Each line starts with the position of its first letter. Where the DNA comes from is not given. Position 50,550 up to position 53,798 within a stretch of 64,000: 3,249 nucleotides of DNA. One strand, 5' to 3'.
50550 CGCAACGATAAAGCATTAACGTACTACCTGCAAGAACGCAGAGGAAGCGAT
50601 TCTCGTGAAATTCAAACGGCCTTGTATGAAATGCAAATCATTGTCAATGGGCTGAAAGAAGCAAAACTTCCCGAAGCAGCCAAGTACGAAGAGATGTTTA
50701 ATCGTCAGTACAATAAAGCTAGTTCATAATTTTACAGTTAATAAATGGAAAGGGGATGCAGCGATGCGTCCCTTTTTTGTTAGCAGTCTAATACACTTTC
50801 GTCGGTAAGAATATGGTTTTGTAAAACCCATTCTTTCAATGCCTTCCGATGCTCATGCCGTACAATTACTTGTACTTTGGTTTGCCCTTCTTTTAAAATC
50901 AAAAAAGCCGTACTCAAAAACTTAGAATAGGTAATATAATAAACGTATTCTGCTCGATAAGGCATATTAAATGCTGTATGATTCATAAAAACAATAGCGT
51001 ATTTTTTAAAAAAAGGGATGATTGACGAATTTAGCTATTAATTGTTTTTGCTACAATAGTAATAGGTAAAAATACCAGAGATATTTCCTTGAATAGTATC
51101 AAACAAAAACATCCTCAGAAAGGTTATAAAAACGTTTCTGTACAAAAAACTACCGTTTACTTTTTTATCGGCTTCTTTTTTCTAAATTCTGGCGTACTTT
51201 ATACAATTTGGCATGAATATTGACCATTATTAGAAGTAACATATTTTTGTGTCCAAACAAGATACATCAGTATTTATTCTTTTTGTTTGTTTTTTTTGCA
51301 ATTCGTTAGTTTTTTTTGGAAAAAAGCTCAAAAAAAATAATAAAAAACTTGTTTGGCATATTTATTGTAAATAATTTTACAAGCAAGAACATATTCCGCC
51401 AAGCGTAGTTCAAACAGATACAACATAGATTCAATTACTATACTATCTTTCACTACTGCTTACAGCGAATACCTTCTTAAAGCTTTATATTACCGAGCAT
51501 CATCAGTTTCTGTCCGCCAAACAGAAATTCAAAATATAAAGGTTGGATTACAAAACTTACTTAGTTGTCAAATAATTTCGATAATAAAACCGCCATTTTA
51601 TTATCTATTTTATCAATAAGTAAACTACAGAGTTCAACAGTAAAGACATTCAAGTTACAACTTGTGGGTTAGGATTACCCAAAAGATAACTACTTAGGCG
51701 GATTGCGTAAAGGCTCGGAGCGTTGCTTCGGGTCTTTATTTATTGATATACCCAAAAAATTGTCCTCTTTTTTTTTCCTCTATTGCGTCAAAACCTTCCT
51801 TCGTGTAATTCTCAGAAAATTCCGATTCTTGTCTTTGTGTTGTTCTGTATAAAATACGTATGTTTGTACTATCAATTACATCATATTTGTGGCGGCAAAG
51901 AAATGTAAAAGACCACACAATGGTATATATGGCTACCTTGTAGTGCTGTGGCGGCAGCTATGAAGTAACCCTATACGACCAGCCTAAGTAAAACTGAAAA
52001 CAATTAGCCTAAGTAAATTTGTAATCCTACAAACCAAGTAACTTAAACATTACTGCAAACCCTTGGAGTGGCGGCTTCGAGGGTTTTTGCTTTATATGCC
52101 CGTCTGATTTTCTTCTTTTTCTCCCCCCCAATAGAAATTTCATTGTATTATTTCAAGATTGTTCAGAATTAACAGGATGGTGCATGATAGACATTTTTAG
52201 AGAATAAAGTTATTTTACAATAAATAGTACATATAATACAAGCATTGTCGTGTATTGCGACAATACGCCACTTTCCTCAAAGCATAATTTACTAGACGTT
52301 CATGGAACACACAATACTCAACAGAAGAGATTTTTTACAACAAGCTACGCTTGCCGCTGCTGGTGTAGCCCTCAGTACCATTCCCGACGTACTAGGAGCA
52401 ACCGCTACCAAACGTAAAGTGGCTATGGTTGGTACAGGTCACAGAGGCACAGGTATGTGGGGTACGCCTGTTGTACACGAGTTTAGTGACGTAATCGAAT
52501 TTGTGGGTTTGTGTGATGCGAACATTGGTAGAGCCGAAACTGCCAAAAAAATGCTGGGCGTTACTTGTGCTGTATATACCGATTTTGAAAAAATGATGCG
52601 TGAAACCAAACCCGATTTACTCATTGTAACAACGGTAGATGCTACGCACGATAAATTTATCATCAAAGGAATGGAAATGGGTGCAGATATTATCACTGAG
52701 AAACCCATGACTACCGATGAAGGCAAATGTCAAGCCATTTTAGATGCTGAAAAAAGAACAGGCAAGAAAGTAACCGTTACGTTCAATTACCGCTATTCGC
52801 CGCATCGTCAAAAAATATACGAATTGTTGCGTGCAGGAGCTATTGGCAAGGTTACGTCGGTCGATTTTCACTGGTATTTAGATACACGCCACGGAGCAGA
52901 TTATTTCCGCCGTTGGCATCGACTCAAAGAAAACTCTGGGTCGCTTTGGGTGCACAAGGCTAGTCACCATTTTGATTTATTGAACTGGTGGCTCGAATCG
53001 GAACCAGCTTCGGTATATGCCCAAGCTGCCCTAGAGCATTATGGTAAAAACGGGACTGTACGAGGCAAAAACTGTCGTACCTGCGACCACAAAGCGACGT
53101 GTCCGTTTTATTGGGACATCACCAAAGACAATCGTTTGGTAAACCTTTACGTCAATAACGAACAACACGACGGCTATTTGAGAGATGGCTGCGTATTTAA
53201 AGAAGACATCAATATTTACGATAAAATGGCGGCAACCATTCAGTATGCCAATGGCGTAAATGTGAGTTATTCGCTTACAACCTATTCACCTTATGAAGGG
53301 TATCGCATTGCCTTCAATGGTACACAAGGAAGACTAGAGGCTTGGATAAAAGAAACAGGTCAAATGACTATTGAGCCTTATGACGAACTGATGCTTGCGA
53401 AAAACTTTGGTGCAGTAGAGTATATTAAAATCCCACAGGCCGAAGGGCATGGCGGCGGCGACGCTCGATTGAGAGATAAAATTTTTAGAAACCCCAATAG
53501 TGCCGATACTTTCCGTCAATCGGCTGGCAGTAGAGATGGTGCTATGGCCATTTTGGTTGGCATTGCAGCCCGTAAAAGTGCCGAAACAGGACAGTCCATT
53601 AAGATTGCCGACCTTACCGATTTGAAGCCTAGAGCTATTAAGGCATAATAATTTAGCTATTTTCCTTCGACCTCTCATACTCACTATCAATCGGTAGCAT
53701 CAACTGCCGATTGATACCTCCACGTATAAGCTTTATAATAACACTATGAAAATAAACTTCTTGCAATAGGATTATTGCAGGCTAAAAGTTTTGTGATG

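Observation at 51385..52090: Tandem, mutually complementary RNA pair: possible undescribed RNA-RNA sponge or switch system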

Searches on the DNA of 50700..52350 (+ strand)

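Call 4: search_rna_families(source=window, start=50700, end=52350, threshold=evalue, max_evalue=10, show_alignments=3)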
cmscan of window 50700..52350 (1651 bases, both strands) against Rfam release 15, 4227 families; matches with E-value up to 10: 11.
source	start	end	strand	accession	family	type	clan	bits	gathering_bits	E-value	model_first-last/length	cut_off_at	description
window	50852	50974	-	RF03005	lysM-TM7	Cis-reg;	-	22.9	61.5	0.2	1-138/138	no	lysM-TM7 RNA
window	51597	51698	+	RF01873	PISRT1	Gene; lncRNA;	-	22.7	70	3.5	1-107/107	no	Polled intersex syndrome regulated transcript 1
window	51759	51808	-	RF02982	gltS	Cis-reg;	-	22.4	47.5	2.8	1-105/105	no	gltS RNA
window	50715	50836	+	RF04180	BTnc231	Gene; sRNA;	-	21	80.4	0.16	1-154/154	no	Bacteroides sRNA BTnc231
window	50737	50781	+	RF04319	BTncRNA_FopS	Gene; sRNA;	-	20.6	56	3.1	27-71/71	no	Bacteroidetes FopS (family of paralogous sRNAs)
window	50901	50948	-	RF02811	FHbp_thermometer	Cis-reg; thermoregulator;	-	19.2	104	6.7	1-73/73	no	FHbp 5' UTR thermometer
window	51429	51510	-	RF01184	snR79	Gene; snRNA; snoRNA; CD-box;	-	18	55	7.1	1-89/89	no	Small nucleolar RNA snR79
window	51287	51340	+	RF04239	mir-4679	Gene; miRNA;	-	16.7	88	8.9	1-75/75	no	mir-4679 microRNA precursor family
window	51600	51623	+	RF02621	BSnc120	Gene; sRNA;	-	15.7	114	5.4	1-88/88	no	Brucella sRNA 120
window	51098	51181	+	RF01673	PhrS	Gene; sRNA;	-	11.9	37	4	1-212/212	no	PhrS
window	51944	52149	+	RF02080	STnc170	Gene; sRNA;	-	11.8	80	9.9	1-333/333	no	Salmonella enterica sRNA STnc170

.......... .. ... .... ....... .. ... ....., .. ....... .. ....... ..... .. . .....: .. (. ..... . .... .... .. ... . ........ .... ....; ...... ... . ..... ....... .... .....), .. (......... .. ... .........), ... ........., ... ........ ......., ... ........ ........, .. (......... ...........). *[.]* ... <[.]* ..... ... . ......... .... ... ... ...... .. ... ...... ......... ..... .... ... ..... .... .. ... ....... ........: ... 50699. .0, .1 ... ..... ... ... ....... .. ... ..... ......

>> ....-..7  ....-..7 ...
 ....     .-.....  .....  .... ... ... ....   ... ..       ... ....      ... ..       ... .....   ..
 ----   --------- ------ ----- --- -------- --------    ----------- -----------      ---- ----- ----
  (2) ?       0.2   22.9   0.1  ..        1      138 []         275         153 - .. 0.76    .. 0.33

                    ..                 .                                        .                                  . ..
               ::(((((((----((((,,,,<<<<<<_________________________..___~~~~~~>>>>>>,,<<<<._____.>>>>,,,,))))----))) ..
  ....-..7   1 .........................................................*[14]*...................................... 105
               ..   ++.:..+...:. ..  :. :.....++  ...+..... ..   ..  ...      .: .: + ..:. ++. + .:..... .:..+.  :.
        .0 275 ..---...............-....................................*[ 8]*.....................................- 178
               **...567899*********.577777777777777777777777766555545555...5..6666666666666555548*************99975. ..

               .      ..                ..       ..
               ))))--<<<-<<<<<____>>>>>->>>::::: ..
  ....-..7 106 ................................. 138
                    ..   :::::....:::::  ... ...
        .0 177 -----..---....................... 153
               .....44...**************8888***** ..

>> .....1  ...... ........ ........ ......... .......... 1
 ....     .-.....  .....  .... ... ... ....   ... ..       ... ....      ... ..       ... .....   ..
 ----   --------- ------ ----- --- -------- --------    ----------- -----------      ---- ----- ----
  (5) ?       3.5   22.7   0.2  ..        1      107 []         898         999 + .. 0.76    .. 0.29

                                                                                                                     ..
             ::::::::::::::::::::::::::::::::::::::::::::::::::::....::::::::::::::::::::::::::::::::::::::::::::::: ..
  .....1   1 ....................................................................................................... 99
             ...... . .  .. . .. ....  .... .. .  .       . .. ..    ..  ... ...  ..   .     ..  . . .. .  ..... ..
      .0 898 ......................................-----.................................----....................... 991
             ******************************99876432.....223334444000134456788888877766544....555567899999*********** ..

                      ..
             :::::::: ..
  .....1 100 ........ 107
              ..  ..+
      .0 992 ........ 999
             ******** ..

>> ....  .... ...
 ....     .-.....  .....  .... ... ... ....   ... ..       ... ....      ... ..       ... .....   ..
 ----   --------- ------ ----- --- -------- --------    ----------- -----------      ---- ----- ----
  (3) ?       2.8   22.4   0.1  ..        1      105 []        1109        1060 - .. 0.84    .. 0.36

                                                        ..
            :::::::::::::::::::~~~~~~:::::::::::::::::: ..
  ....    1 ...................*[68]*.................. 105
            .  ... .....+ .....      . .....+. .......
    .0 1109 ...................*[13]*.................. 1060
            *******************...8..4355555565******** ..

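Call 51: search_dna_similar(query=window:51250-52100:+, collection=plasmids, mode=distant, max_evalue=0.01, max_rows=10)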
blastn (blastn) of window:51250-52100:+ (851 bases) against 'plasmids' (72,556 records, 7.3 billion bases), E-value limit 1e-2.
No match.

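Call 52: search_dna_similar(query=window:51250-52100:+, collection=phages, mode=distant, max_evalue=0.01, max_rows=10)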
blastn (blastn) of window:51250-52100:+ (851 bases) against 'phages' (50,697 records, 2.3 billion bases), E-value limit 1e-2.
No match.

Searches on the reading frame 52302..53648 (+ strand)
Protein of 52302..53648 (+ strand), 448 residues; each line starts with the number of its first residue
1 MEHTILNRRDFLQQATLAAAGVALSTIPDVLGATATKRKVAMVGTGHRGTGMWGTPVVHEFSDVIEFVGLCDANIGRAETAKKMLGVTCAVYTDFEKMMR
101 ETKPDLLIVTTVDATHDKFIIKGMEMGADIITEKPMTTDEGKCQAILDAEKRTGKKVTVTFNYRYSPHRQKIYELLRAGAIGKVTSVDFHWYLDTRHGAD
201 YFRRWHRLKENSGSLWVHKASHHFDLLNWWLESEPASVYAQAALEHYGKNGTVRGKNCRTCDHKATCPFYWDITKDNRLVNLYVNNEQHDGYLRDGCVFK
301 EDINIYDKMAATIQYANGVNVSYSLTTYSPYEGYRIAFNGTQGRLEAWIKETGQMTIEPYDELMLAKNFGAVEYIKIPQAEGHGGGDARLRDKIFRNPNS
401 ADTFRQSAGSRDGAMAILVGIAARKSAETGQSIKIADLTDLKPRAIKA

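Call 12: search_protein_families(library=pfam, proteins=[window:52302-53648:+])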
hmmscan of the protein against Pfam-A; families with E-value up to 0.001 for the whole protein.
window:52302-53648:+ (448 aa): 3 families
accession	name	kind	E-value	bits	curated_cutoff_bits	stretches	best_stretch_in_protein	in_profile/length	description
PF02894.22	GFO_IDH_MocA_C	-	1.4e-22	81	22.9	1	174-435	2-218/218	Oxidoreductase family, C-terminal alpha/beta domain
PF01408.29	GFO_IDH_MocA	-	1.4e-20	74.6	24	1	39-161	2-120/120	Oxidoreductase family, NAD-binding Rossmann fold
PF22725.1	GFO_IDH_MocA_C3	-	6.6e-17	62.1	27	1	170-346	2-124/124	GFO/IDH/MocA C-terminal domain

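Call 15: find_encoding_contigs(protein=window:52302-53648:+, flank=4000, max_places=10)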
Protein window:52302-53648:+ (448 aa): 1 contig read that carries it; 1 place shown.
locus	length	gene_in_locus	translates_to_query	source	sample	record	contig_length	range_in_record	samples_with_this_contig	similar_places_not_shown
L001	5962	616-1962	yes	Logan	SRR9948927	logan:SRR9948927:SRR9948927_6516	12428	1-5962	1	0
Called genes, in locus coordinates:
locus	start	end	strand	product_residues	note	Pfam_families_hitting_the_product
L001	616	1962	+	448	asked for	PF01408:GFO_IDH_MocA, PF02894:GFO_IDH_MocA_C, PF22725:GFO_IDH_MocA_C3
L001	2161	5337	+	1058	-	PF13620:CarboxypepD_reg, PF13715:CarbopepD_reg_2, PF07715:Plug, PF00593:TonB_dep_Rec_b-barrel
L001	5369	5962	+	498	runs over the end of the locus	PF14322:SusD-like_3, PF12771:SusD-like_2 (faint), PF07980:SusD_RagB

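Call 29: find_homologous_proteins(query=window:52302-53648:+, max_evalue=1e-100)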
Query window:52302-53648:+ (448 aa): 7317 proteins with E <= 1e-100 among 8000 candidates; the best 120 are listed.
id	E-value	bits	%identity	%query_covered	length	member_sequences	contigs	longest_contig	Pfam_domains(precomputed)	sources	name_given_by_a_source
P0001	0.0e+0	1028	98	100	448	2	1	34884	PF01408.29,PF22725.2,PF02894.23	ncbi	-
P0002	6.0e-263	891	85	99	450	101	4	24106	PF01408.29,PF22725.2,PF02894.23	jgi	jgi:predicted dehydrogenase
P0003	3.1e-262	888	83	100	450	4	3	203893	PF01408.29,PF22725.2,PF02894.23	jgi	jgi:predicted dehydrogenase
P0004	1.6e-259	879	83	99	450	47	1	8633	PF01408.29,PF22725.2,PF02894.23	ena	-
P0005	2.4e-259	879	84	99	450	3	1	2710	PF01408.29,PF22725.2,PF02894.23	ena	-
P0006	4.2e-258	875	83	100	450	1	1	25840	PF01408.29,PF22725.2,PF02894.23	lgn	-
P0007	5.5e-258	874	83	99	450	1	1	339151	PF01408.29,PF22725.2,PF02894.23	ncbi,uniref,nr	ncbi:Gfo/Idh/MocA family oxidoreductase [Arsenicibacter rosenii]|uniref:4,5-dihydroxyphthalate dehyd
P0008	5.8e-258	874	82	100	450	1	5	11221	PF01408.29,PF22725.2,PF02894.23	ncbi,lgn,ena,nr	nr:Gfo/Idh/MocA family oxidoreductase [uncultured Arsenicibacter sp.]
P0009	1.6e-257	873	82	100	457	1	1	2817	PF01408.29,PF22725.2,PF02894.23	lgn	-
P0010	4.0e-257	872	82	100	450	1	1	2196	PF01408.29,PF22725.2,PF02894.23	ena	-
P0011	2.6e-256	869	82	100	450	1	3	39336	PF01408.29,PF22725.2,PF02894.23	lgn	-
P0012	1.1e-252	857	82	99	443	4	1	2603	PF01408.29,PF22725.2,PF02894.23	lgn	-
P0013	7.3e-251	851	81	99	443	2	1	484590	PF01408.29,PF22725.2,PF02894.23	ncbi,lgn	ncbi:MAG: Gfo/Idh/MocA family oxidoreductase [Spirosomataceae bacterium]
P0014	2.2e-247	839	78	100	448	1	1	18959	PF01408.29,PF22725.2,PF02894.23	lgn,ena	-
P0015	1.8e-245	833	79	99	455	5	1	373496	PF01408.29,PF22725.2,PF02894.23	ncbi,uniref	ncbi:Gfo/Idh/MocA family oxidoreductase [Nibrella saemangeumensis]|uniref:Gfo/Idh/MocA family oxidor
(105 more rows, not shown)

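Call 30: find_encoding_contigs(protein=P0001, flank=6000, max_places=5)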
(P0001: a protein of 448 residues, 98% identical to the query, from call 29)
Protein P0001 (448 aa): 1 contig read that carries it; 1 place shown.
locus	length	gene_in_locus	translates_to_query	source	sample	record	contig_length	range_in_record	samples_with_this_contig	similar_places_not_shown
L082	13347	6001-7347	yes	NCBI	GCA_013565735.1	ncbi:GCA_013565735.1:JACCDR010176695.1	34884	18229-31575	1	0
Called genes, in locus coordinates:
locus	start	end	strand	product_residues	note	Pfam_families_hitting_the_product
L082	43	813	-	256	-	PF00106:adh_short, PF08659:KR, PF13561:adh_short_C2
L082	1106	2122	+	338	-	PF00356:LacI, PF00532:Peripla_BP_1, PF13407:Peripla_BP_4, PF13377:Peripla_BP_3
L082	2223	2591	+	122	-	-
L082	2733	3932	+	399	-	PF13175:AAA_15 (weak), PF13304:AAA_21, PF13175:AAA_15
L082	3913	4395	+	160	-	-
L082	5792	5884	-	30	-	-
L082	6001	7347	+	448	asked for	PF01408:GFO_IDH_MocA, PF02894:GFO_IDH_MocA_C, PF22725:GFO_IDH_MocA_C3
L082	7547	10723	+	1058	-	PF13620:CarboxypepD_reg, PF13715:CarbopepD_reg_2, PF07715:Plug, PF00593:TonB_dep_Rec_b-barrel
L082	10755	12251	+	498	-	PF14322:SusD-like_3, PF12771:SusD-like_2 (faint), PF07980:SusD_RagB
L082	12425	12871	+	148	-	PF22381:Staph_reg_Sar_Rot (weak), PF01047:MarR, PF12802:MarR_2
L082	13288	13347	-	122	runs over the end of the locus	PF01219:DAGK_prokar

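Call 31: find_encoding_contigs(protein=P0002, flank=4000, max_places=5)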
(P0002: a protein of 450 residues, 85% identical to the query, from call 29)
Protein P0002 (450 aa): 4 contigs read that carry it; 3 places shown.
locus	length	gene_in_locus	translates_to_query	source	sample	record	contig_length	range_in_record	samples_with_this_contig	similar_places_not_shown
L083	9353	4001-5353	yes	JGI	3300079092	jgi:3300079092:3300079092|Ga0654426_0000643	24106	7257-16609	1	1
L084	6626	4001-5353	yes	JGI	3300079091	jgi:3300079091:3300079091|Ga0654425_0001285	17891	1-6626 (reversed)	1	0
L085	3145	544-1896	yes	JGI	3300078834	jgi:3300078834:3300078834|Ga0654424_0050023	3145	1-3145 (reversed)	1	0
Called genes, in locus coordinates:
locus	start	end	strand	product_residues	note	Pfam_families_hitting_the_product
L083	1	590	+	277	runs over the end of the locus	PF00756:Esterase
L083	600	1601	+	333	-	PF01522:Polysacc_deac_1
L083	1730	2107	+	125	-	PF24709:DUF7670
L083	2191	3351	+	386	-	PF01053:Cys_Met_Meta_PP, PF00266:Aminotran_5 (weak), PF06838:Met_gamma_lyase (faint)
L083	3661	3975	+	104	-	PF05336:rhaM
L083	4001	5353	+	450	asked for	PF01408:GFO_IDH_MocA, PF02894:GFO_IDH_MocA_C, PF22725:GFO_IDH_MocA_C3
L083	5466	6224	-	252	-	PF04784:DUF547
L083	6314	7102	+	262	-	PF00106:adh_short, PF08659:KR (weak), PF13460:NAD_binding_10 (weak), PF13561:adh_short_C2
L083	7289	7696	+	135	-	PF01575:MaoC_dehydratas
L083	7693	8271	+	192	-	PF02545:Maf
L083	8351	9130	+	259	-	-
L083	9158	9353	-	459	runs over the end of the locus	PF26314:MptA_B_family, PF09594:GT87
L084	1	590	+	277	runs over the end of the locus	PF00756:Esterase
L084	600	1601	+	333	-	PF01522:Polysacc_deac_1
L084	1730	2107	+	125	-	PF24709:DUF7670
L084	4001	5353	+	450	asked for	PF01408:GFO_IDH_MocA, PF02894:GFO_IDH_MocA_C, PF22725:GFO_IDH_MocA_C3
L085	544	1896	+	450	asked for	PF01408:GFO_IDH_MocA, PF02894:GFO_IDH_MocA_C, PF22725:GFO_IDH_MocA_C3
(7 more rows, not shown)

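Call 71: list_cluster_members(proteins=[P0121, window:52302-53648:+])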
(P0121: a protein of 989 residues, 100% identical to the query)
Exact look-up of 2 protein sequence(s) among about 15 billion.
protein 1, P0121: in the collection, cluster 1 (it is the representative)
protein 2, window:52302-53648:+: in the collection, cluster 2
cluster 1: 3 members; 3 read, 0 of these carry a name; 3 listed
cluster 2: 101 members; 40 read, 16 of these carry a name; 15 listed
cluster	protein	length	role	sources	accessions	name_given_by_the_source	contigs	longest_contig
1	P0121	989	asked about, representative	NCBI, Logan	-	-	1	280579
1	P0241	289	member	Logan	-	-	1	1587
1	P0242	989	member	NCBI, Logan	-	-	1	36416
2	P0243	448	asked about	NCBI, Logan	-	-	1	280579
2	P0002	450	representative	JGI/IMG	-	predicted dehydrogenase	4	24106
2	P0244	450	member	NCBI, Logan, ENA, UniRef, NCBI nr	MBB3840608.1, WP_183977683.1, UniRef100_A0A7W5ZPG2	putative dehydrogenase [Runella defluvii] | Putative dehydrogenase n=1 Tax=Runella defluvii TaxID=370973 RepID=A0A7W5ZPG2_9BACT | Gfo/Idh/MocA family oxidoreductase [Runella defluvii]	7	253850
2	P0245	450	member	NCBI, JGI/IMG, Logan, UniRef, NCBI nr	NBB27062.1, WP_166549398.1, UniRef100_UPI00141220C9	Gfo/Idh/MocA family protein [Cellulophaga sp. BC115SP] | Gfo/Idh/MocA family protein n=1 Tax=Cellulophaga sp. BC115SP TaxID=2683263 ... | Gfo/Idh/MocA family oxidoreductase [Cellulophaga sp. BC115SP]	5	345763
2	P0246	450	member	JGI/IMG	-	predicted dehydrogenase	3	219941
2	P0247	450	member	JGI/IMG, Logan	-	predicted dehydrogenase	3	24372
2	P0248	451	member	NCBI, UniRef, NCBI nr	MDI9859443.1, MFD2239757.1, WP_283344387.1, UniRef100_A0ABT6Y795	Gfo/Idh/MocA family protein [Flectobacillus roseus] | Gfo/Idh/MocA family oxidoreductase n=1 Tax=Flectobacillus roseus TaxID=502259 ... | Gfo/Idh/MocA family oxidoreductase [Flectobacillus roseus]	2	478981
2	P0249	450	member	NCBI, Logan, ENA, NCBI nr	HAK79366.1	MAG TPA: 4,5-dihydroxyphthalate dehydrogenase [Runella sp.] | 4,5-dihydroxyphthalate dehydrogenase [Runella sp.]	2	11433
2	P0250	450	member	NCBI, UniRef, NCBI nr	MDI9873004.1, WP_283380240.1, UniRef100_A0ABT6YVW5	Gfo/Idh/MocA family oxidoreductase [Flectobacillus rivi] | Gfo/Idh/MocA family oxidoreductase n=1 Tax=Flectobacillus rivi TaxID=2984209 ...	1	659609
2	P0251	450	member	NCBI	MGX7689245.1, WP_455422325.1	Gfo/Idh/MocA family protein [Flectobacillus roseus]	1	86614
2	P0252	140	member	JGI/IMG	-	hypothetical protein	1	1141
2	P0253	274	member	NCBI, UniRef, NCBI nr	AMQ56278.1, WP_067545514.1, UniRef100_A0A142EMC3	prephenate dehydratase [Algoriphagus sanaruensis] | prephenate dehydratase n=1 Tax=Algoriphagus sanaruensis TaxID=1727163 ...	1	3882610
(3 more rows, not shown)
